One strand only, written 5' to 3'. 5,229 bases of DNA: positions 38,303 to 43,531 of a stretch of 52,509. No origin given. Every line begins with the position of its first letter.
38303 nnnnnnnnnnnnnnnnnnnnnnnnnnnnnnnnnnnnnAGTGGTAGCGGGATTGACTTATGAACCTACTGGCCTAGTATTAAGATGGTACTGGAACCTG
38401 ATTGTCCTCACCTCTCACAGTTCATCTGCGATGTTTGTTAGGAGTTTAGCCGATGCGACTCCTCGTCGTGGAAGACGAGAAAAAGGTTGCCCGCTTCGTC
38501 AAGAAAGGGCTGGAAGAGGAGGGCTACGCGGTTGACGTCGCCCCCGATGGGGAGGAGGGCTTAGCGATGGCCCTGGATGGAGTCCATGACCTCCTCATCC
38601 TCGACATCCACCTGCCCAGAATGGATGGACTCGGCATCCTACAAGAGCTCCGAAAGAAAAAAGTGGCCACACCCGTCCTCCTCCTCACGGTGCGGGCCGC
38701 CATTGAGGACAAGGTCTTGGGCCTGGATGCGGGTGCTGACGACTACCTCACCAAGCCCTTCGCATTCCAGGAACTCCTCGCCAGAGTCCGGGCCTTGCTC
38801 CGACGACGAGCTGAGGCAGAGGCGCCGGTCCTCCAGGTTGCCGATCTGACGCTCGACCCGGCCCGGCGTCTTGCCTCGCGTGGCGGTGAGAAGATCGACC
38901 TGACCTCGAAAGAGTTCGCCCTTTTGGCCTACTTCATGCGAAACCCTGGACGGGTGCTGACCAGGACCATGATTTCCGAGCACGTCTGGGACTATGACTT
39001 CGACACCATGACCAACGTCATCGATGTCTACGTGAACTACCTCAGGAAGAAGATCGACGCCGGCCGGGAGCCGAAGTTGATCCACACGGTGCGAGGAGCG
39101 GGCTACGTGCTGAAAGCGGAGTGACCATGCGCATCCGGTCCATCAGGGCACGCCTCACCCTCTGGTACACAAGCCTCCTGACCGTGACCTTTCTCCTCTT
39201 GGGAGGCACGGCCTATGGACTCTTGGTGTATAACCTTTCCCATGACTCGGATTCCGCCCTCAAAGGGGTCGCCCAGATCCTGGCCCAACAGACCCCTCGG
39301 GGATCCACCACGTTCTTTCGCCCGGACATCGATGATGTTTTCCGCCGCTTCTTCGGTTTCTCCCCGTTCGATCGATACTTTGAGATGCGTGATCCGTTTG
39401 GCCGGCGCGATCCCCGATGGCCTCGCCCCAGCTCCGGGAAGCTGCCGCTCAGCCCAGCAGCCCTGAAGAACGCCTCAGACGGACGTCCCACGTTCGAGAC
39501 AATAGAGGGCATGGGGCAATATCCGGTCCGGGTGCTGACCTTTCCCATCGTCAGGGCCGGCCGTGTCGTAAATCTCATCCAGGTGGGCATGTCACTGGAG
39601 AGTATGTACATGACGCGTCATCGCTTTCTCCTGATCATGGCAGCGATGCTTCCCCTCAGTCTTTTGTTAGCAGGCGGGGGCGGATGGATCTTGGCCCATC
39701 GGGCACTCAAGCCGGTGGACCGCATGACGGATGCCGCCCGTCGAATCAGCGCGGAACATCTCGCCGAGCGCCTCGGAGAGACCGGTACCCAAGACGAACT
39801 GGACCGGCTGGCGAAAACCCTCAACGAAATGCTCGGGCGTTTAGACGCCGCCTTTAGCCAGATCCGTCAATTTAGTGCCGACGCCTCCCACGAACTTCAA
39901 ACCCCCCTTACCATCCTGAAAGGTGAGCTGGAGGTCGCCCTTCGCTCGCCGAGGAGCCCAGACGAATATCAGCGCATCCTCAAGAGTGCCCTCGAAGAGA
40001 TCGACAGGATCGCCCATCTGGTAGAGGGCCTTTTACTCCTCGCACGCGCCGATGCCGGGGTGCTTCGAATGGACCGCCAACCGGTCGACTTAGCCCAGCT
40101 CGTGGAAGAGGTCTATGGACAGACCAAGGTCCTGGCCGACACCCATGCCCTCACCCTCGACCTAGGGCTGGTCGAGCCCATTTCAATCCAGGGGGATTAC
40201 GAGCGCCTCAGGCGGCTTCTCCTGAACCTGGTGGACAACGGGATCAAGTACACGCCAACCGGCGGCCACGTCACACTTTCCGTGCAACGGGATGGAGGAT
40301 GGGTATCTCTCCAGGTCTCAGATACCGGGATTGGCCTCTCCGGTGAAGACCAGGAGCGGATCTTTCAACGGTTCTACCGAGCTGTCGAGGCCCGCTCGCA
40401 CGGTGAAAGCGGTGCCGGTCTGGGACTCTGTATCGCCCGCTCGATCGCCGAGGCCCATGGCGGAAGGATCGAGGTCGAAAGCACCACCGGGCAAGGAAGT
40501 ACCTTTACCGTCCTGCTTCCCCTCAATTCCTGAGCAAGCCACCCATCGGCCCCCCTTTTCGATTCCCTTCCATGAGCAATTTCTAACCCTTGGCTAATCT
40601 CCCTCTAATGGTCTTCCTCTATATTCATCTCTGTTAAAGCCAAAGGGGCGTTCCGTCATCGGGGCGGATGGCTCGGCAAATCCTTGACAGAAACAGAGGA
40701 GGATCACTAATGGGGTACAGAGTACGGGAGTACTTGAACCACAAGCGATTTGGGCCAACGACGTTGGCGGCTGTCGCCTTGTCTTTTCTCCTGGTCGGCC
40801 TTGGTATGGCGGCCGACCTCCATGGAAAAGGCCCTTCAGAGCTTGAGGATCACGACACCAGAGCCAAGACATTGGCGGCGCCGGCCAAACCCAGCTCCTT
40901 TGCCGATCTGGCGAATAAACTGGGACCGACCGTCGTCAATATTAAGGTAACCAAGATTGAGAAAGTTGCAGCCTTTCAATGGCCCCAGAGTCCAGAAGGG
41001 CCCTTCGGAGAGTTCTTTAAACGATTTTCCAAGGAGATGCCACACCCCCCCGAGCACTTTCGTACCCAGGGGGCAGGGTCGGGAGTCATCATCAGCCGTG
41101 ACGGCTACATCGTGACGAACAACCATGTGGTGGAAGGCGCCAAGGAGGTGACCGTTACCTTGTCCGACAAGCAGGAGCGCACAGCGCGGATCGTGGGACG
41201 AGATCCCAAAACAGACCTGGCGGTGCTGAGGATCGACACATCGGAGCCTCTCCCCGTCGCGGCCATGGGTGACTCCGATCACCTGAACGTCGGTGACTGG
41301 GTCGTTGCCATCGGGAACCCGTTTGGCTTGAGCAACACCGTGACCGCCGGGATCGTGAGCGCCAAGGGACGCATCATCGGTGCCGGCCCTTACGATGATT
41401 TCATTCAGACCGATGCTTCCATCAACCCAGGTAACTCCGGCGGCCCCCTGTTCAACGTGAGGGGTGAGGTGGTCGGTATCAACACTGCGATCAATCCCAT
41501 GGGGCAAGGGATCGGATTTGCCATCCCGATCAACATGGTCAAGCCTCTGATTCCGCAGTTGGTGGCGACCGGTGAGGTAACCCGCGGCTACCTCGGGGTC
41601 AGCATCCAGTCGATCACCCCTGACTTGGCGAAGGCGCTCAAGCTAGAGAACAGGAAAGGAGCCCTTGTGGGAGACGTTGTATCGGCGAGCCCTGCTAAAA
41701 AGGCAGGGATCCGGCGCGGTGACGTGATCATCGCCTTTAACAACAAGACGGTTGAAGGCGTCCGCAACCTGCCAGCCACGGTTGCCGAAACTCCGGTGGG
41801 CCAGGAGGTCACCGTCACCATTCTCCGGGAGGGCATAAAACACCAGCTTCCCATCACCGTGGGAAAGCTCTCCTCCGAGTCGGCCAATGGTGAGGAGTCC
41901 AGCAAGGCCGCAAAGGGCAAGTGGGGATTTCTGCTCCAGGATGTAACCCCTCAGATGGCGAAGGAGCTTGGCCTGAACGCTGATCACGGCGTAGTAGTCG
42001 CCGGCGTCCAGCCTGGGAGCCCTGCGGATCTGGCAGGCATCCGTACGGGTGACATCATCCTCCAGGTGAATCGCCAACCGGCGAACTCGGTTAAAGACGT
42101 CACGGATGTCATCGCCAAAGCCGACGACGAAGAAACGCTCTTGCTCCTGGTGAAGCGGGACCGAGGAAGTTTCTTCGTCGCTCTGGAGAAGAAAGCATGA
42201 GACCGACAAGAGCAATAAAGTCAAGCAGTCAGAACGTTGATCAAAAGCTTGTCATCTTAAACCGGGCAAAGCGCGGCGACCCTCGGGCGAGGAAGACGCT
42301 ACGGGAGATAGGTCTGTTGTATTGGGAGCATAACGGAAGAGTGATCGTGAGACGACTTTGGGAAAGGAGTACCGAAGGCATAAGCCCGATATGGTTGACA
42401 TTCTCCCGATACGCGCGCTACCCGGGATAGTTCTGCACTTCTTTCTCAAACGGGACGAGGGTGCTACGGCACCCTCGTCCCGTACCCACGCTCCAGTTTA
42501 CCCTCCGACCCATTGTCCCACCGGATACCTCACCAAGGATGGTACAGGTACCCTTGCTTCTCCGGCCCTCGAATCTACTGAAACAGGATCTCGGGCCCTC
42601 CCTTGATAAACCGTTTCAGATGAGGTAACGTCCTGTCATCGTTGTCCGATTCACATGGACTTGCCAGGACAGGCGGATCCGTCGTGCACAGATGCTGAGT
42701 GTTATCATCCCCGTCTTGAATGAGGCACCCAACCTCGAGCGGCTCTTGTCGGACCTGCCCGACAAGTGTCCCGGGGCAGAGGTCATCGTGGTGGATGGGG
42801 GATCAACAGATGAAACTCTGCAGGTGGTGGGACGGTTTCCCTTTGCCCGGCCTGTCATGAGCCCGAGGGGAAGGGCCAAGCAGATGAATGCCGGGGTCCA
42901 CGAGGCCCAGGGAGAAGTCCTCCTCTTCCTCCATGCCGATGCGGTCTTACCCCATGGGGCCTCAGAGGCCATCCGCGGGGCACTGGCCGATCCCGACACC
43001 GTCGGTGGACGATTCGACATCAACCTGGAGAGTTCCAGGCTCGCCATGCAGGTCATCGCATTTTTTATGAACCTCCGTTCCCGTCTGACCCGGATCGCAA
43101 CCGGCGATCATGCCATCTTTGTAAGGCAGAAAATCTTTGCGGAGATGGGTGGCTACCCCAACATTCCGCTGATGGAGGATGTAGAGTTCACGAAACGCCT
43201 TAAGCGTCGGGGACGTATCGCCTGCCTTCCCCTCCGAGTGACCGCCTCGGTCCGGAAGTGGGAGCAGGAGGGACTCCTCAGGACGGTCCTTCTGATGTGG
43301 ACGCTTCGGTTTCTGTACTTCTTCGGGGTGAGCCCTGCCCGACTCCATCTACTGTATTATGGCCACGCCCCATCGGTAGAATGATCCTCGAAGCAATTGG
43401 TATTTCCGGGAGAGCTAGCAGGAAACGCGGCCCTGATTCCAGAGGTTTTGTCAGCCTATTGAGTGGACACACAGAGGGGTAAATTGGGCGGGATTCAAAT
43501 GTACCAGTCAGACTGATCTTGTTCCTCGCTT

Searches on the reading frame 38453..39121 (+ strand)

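Call 31: search_protein_families(library=pfam, proteins=[window:38453-39121:+], max_evalue=0.001)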
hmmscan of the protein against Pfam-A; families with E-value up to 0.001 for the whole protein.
window:38453-39121:+ (223 aa): 2 families
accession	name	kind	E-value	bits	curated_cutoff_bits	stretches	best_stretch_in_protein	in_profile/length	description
PF00486.34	Trans_reg_C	-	2.2e-30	104.9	26.2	1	145-220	1-77/77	Transcriptional regulatory protein, C terminal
PF00072.30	Response_reg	-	1.1e-28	100.1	30.2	1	4-113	2-111/111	Response regulator receiver domain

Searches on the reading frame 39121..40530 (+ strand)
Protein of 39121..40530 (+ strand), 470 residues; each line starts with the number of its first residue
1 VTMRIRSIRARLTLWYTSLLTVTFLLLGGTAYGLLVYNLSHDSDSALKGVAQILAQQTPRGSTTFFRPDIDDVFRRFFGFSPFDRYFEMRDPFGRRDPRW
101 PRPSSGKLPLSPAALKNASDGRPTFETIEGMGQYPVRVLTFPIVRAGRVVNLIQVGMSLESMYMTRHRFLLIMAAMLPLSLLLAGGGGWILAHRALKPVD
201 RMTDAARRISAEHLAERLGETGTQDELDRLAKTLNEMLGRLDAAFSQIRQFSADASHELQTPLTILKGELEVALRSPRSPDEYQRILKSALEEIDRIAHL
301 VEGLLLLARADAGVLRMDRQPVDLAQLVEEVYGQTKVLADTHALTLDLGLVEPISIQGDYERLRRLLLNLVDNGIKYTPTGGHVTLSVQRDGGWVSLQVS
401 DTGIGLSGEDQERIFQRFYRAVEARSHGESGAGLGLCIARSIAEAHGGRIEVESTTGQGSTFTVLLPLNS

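Call 31: search_protein_families(library=pfam, proteins=[window:39121-40530:+], max_evalue=0.001)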
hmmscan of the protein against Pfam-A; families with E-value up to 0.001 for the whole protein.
window:39121-40530:+ (470 aa): 3 families
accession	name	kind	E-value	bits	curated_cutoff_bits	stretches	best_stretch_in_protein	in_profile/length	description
PF02518.31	HATPase_c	-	1e-32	113.3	26.4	1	358-469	1-110/111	Histidine kinase-, DNA gyrase B-, and HSP90-like ATPase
PF00512.31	HisKA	-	6.7e-17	61.7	26.9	1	248-313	2-66/66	His Kinase A (phospho-acceptor) domain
PF00672.30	HAMP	-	4e-12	46.7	25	1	191-242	2-52/53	HAMP domain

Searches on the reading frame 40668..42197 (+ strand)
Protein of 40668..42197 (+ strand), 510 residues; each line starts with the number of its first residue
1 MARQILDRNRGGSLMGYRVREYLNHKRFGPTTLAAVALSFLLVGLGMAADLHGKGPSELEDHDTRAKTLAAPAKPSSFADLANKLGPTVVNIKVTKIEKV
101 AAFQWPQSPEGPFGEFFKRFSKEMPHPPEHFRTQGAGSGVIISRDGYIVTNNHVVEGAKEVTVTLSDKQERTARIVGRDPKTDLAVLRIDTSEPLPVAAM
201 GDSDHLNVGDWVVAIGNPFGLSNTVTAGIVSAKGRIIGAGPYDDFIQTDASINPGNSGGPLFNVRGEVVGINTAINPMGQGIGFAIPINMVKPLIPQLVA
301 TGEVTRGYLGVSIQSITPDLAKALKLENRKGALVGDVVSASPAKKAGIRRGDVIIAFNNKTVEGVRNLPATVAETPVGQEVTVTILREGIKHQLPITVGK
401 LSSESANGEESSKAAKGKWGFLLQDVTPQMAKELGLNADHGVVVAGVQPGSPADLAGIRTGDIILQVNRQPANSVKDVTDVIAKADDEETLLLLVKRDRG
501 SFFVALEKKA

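Call 31: search_protein_families(library=pfam, proteins=[window:40668-42197:+], max_evalue=0.001)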
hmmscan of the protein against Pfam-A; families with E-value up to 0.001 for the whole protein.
window:40668-42197:+ (510 aa): 9 families
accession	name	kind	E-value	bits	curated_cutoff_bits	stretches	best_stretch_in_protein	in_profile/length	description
PF13365.12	Trypsin_2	-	2e-38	132.8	27.6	1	137-271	1-144/144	Trypsin-like peptidase domain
PF13180.12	PDZ_2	-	2.4e-26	92.2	27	2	307-397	1-79/80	PDZ domain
PF00595.29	PDZ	-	5.8e-24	84.7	23.2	2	415-495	8-80/81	PDZ domain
PF00089.32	Trypsin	-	4.6e-23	82.6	20.6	1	137-295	27-220/220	Trypsin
PF17820.7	PDZ_6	-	7.9e-23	80.4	27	2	443-496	1-53/54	PDZ domain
PF14685.13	PDZ_Tricorn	-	6.1e-07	29.8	25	0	451-497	31-79/88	Tricorn protease PDZ domain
PF04495.20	GRASP55_65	-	4.4e-06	27.5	27.7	0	307-383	26-96/138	GRASP55/65 PDZ-like domain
PF10459.15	Peptidase_S46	-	3.3e-05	23.2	22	0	248-273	626-651/698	Peptidase S46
PF12812.13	PDZ_1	-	6.9e-05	23.2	28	1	420-487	12-77/78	PDZ-like domain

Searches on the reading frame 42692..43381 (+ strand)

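Call 31: search_protein_families(library=pfam, proteins=[window:42692-43381:+], max_evalue=0.001)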
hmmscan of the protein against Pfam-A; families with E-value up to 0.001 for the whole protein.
window:42692-43381:+ (230 aa): 3 families
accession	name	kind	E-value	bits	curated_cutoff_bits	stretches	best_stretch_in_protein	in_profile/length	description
PF00535.33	Glycos_transf_2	-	6.7e-20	72.1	23.3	1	3-132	1-146/168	Glycosyl transferase family 2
PF10111.15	Glyco_tranf_2_2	-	6.2e-08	32.9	27.3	1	3-85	1-93/276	Glycosyltransferase like family 2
PF13641.12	Glyco_tranf_2_3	-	5.4e-05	23.8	27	1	2-175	3-199/230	Glycosyltransferase like family 2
